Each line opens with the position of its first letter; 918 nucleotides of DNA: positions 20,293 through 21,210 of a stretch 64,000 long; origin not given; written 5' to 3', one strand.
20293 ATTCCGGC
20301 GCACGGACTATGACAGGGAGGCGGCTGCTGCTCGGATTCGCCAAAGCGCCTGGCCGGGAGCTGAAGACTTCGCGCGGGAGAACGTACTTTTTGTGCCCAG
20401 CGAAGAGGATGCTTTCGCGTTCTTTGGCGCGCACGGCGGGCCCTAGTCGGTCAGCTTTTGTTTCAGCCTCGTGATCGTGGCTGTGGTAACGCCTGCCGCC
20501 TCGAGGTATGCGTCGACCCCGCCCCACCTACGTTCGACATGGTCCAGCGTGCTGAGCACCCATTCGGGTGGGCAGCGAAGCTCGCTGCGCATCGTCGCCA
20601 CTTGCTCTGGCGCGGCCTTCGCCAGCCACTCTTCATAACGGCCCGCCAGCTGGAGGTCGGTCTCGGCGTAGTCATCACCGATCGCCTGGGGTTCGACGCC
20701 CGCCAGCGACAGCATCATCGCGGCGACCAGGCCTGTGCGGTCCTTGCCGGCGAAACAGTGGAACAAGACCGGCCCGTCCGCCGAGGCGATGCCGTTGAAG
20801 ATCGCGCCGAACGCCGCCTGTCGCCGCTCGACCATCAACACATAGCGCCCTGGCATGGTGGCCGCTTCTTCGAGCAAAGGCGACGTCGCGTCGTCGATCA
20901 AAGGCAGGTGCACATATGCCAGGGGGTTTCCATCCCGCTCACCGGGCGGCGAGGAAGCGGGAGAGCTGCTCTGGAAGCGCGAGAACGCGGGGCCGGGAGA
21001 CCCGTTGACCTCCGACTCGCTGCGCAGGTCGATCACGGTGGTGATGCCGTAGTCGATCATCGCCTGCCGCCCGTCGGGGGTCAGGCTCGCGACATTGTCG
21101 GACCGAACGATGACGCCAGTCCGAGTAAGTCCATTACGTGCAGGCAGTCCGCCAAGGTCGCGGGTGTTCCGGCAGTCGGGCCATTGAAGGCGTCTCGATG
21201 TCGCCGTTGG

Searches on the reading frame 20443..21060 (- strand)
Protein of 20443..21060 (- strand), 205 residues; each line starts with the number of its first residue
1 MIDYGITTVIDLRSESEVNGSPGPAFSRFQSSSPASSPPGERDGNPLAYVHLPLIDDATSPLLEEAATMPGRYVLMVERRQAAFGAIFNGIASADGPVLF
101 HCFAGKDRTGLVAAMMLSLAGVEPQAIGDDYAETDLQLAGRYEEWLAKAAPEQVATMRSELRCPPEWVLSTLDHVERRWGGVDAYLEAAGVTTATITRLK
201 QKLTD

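Call 55: search_protein_families(library=pfam, proteins=[window:20443-21060:-], max_evalue=0.001)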
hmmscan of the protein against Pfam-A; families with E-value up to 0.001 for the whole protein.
window:20443-21060:- (205 aa): 2 families
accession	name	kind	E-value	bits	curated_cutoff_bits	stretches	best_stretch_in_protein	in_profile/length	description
PF13350.11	Y_phosphatase3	-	2.1e-42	146.2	22.2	1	3-204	47-239/240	Tyrosine phosphatase family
PF22784.1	PTP-SAK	-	4.2e-05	24.1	27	1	92-157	84-147/153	Swiss Army Knife protein, DSP-PTPase phosphatase domain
